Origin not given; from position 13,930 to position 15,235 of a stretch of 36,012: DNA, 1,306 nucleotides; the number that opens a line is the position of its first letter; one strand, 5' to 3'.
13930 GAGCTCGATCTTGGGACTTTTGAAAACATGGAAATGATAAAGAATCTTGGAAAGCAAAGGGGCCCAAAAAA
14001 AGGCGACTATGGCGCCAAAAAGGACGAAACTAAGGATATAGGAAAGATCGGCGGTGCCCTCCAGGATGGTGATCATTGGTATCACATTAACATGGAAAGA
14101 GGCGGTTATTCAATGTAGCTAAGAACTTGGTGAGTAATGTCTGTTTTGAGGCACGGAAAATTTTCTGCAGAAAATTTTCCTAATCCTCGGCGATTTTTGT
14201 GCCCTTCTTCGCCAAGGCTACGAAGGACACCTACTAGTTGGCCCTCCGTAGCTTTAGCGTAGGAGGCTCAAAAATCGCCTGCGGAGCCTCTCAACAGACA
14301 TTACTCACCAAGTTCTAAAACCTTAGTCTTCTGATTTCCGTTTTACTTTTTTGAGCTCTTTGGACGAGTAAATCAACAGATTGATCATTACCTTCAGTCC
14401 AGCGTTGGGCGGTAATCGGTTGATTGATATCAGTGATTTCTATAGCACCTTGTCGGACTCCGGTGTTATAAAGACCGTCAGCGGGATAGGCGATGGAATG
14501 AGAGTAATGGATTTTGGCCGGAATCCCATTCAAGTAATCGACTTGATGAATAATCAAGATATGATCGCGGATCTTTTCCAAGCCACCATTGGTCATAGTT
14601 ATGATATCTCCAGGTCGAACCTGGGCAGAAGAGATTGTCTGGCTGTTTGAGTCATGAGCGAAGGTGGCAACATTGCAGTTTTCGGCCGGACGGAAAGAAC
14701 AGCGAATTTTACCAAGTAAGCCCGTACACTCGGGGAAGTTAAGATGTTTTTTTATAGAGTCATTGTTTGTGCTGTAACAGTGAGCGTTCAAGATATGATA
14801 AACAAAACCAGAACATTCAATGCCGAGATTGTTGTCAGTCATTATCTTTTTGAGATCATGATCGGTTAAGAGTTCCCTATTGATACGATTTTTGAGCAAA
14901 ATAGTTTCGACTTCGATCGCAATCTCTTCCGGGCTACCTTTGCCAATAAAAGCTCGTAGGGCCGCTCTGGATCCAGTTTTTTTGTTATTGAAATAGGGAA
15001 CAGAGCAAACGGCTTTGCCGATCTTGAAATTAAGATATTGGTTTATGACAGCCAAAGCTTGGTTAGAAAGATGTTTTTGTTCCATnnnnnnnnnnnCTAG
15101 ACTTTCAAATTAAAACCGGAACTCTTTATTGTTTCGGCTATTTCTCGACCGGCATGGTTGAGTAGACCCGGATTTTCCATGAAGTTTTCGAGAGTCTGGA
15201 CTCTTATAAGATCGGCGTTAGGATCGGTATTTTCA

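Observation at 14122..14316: Family of multi-hairpin palindromic elements abutting stop codons (A at 14122-14316, C at 34784-34915) with compensatory arm changes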

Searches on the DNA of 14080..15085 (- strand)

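Call 31: search_rna_families(source=window, start=14080, end=14360, threshold=evalue, max_evalue=10)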
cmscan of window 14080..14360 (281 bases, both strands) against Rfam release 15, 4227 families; matches with E-value up to 10: 13.
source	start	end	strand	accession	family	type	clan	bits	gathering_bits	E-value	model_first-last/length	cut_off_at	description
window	14126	14312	+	RF00075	MIR166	Gene; miRNA;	-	19.9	60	0.024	1-111/111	no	mir-166 microRNA precursor family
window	14153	14182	+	RF03996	mir-3012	Gene; miRNA;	-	18.8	90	0.55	1-68/68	no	mir-3012 microRNA precursor family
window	14109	14193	+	RF02290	TtnuCD14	Gene; snRNA; snoRNA; CD-box;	-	16.4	75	6.9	1-75/75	no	Tetrahymena snoRNA TtnuCD14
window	14184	14284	+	RF00902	mir-791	Gene; miRNA;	-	15.8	70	1.8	1-86/86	no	mir-791 microRNA precursor family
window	14192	14276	+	RF03265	mir-1460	Gene; miRNA;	-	15.2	74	7.4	1-91/91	no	mir-1460 microRNA precursor family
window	14194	14230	-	RF01342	CRISPR-DR32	Gene; CRISPR;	-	15.1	48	6.7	1-37/37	no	CRISPR RNA direct repeat element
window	14204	14262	-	RF03912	mir-4659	Gene; miRNA;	-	14.7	92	4.1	1-73/73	no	mir-4659 microRNA precursor family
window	14205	14264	+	RF03658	mir-2300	Gene; miRNA;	-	14.3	90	4.1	1-74/74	no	mir-2300 microRNA precursor family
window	14248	14273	+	RF02519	ToxI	Gene; antitoxin;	-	14.2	50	4.7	9-34/34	no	ToxI antitoxin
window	14205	14264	-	RF03658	mir-2300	Gene; miRNA;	-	14.1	90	4.9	1-74/74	no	mir-2300 microRNA precursor family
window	14145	14189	-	RF04255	MIR8001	Gene; miRNA;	-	13.4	90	10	1-67/67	no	MIR8001 microRNA precursor family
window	14173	14228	-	RF03984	MIR2933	Gene; miRNA;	-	12.8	70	8.6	1-112/112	no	MIR2933 microRNA precursor family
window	14204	14306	-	RF02680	PreQ1-III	Cis-reg; riboswitch;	-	12.6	63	4.1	1-102/102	no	PreQ1-III (pre queuosine) riboswitch aptamer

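Call 61: search_with_rna_model(model_id=R1, sources=[L028, L029, L030, L031, L032, L033, L034, L035, L036], max_evalue=1)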
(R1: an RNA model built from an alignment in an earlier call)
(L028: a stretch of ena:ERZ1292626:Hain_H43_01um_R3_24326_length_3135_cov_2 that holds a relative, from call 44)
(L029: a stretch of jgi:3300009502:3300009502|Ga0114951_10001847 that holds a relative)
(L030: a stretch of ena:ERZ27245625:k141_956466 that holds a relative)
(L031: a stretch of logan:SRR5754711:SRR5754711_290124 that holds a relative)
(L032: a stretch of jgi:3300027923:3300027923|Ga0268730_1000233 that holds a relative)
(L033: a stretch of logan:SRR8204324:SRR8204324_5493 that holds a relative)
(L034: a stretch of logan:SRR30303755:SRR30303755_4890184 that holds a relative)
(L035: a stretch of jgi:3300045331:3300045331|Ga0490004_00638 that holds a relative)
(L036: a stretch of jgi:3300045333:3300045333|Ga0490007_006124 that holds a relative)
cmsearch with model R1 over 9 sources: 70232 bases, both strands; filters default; matches with E-value up to 1: 5.
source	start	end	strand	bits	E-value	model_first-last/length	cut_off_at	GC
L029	12065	12167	+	106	5.1e-23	1-103/103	no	0.46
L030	12065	12167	+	106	5.1e-23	1-103/103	no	0.46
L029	12064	12166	-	47.7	4.1e-09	1-103/103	no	0.46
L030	12064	12166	-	47.7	4.1e-09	1-103/103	no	0.46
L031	4509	4547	+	19.3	0.026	1-39/103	3'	0.44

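Call 75: search_with_rna_model(model_id=R1, sources=[L037, L038], max_evalue=10)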
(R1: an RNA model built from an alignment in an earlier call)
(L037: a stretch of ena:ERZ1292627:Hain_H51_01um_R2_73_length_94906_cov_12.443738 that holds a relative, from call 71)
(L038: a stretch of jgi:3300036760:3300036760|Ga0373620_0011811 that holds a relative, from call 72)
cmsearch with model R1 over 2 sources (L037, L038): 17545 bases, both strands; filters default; matches with E-value up to 10: 0.
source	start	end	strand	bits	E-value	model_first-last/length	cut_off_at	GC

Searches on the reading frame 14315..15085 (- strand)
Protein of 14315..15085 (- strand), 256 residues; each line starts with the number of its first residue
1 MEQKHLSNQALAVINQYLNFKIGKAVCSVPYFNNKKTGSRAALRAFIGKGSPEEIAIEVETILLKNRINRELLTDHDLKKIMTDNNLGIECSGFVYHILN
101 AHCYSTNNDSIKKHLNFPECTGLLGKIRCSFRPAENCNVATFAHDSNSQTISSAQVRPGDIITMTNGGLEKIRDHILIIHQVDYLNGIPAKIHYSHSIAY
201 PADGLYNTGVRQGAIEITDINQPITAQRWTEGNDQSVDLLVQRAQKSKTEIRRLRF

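Call 15: search_protein_families(library=pfam, proteins=[window:14315-15085:-])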
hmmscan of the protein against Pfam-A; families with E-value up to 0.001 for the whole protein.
window:14315-15085:- (256 aa): 0 families

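Call 43: find_homologous_proteins(query=window:14315-15085:-)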
Query window:14315-15085:- (256 aa): 251 proteins with E <= 0.001 among 1262 candidates; the best 120 are listed.
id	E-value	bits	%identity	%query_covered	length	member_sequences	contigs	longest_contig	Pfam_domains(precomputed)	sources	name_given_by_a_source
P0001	1.6e-168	577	100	100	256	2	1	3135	-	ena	-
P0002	1.0e-93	332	58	100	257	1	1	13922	-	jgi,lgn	jgi:hypothetical protein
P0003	7.1e-92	326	57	100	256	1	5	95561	-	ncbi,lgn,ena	ncbi:MAG: hypothetical protein AAB470_00910 [Patescibacteria group bacterium]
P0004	5.7e-91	323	57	100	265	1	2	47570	-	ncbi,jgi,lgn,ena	-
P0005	1.3e-90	322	57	100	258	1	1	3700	-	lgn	-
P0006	2.8e-90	320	54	100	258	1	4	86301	-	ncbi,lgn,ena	-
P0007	1.4e-89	318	55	100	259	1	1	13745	-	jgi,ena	-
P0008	1.6e-89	318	56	98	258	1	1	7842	-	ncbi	-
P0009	3.6e-89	317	56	100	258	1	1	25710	-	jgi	jgi:hypothetical protein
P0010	4.9e-89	316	54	100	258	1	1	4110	-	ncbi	-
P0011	6.2e-89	316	55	100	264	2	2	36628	-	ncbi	-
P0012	1.5e-88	315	56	100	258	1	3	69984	-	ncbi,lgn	-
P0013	1.5e-88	315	55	100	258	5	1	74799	-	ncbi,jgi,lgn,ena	ncbi:MAG: hypothetical protein WCP09_01705 [Candidatus Taylorbacteria bacterium]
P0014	2.8e-88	314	54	100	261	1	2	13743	-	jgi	jgi:hypothetical protein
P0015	2.9e-88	314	55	100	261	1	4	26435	-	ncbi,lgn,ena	-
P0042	5.6e-85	303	53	99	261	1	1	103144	-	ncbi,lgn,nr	ncbi:MAG: NlpC/P60 family protein [Candidatus Pacebacteria bacterium]|nr:NlpC/P60 family protein [Ca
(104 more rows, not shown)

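Call 44: find_encoding_contigs(protein=P0001, flank=10000, max_places=10)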
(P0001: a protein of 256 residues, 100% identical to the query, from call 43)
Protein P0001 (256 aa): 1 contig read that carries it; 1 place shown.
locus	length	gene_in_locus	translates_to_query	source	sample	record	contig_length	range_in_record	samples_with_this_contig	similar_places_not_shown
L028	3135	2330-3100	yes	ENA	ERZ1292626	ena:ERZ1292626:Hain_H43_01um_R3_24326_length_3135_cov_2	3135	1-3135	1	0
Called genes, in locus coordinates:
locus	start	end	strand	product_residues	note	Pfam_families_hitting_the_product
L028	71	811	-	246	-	PF00590:TP_methylase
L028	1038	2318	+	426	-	PF02655:ATP-grasp_3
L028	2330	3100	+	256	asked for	-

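Call 71: find_encoding_contigs(protein=P0003, flank=4000, max_places=1)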
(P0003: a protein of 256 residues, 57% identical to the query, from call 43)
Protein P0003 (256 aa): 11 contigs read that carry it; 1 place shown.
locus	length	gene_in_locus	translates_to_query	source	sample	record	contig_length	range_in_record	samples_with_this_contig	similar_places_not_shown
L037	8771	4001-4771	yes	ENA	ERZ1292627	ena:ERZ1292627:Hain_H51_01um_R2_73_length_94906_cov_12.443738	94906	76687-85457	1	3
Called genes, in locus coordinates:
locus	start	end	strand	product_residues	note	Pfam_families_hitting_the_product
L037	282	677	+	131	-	-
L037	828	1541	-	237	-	PF00590:TP_methylase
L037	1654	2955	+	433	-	PF02655:ATP-grasp_3 (weak)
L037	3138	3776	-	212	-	-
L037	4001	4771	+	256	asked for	-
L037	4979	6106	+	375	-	PF00953:Glycos_transf_4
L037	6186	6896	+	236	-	-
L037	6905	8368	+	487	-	PF01225:Mur_ligase, PF08245:Mur_ligase_M, PF02875:Mur_ligase_C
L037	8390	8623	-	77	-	-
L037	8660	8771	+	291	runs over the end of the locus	PF00291:PALP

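Call 72: find_encoding_contigs(protein=P0002, flank=4000, max_places=1)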
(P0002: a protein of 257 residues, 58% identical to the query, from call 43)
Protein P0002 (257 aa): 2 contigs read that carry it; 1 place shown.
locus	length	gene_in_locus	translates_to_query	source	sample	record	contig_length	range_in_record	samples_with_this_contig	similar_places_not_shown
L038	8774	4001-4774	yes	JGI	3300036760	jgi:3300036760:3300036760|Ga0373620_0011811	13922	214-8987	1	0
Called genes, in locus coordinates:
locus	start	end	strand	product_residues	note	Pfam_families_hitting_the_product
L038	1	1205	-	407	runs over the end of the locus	PF13200:DUF4015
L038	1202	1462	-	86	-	-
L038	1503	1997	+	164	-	-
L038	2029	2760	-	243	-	PF00590:TP_methylase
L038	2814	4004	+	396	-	PF02655:ATP-grasp_3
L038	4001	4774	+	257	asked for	-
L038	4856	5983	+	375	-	PF00953:Glycos_transf_4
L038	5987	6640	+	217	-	-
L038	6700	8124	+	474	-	PF01225:Mur_ligase, PF08245:Mur_ligase_M, PF02875:Mur_ligase_C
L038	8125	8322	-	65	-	-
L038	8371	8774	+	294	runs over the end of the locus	PF00291:PALP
